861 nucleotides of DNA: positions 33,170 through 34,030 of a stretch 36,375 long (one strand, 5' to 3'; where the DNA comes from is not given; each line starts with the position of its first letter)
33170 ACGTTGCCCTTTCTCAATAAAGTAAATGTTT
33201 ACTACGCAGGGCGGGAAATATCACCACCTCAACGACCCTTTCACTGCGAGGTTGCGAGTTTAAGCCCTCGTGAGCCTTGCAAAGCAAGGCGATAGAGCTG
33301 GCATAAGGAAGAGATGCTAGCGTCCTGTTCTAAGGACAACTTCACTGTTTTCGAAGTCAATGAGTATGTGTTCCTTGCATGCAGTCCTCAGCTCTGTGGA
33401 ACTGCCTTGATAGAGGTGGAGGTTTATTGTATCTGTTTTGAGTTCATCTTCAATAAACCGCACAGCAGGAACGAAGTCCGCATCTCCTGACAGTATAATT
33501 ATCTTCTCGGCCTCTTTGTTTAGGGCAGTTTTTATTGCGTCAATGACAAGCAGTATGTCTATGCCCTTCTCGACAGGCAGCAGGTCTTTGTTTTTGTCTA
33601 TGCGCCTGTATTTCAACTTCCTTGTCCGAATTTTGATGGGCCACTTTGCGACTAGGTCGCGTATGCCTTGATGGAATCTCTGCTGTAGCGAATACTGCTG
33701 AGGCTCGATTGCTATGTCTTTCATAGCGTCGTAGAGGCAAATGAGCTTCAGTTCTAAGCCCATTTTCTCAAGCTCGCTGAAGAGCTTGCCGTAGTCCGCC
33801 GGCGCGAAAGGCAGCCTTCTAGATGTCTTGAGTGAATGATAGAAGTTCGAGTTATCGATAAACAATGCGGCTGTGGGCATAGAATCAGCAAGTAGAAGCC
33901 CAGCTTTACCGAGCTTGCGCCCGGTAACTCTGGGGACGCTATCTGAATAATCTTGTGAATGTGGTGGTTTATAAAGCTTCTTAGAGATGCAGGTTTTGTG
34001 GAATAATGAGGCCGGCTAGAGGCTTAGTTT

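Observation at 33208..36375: Two-module cassette-like accessory locus: [~100-bp repeat]-[NYN RNase or RelBE]-[shared ~100-nt leader]-[orphan gene]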

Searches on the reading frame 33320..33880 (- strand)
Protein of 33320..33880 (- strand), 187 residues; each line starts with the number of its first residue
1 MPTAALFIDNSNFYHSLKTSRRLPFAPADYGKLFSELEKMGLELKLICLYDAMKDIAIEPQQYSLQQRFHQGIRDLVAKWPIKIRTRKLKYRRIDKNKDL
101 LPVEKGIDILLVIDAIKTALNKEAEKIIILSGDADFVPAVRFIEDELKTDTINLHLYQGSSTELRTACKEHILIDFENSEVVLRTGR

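Call 13: search_protein_families(library=pfam, proteins=[window:33320-33880:-], max_evalue=1)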
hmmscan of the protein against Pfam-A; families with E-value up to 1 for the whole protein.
window:33320-33880:- (187 aa): 1 family
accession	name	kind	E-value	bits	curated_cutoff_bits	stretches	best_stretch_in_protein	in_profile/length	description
PF01936.24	NYN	-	1.7e-16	61.4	24.2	1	4-174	2-144/145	NYN domain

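Call 14: search_protein_families(library=padloc, proteins=[window:33320-33880:-], max_evalue=1)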
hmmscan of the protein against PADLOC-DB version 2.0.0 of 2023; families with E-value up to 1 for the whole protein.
window:33320-33880:- (187 aa): 2 families
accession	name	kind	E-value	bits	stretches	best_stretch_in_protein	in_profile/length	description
PDLC04163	HEC-09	-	9.5e-07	26.7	1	5-174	5-174/203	-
PDLC01154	NYN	-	0.00092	16.7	1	106-144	230-266/310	"LabA-like protein, NYN family nuclease"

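Call 15: search_protein_families(library=ncbifam, proteins=[window:33320-33880:-], max_evalue=1)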
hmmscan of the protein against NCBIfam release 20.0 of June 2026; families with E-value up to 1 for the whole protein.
window:33320-33880:- (187 aa): 1 family
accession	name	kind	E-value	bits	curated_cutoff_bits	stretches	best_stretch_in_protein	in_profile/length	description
TIGR00288.1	TIGR00288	hypoth_equivalog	0.0011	18.8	178.45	1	106-178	88-159/160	TIGR00288 family NYN domain-containing protein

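Call 17: find_encoding_contigs(protein=window:33320-33880:-, flank=10000, max_places=10)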
Protein window:33320-33880:- (187 aa): 1 contig read that carries it; 1 place shown.
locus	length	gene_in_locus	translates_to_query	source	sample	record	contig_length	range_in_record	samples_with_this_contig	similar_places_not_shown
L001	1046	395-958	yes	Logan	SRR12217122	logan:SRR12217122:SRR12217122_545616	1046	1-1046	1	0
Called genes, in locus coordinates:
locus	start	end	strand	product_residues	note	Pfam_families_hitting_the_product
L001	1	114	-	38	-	?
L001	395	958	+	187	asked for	PF01936:NYN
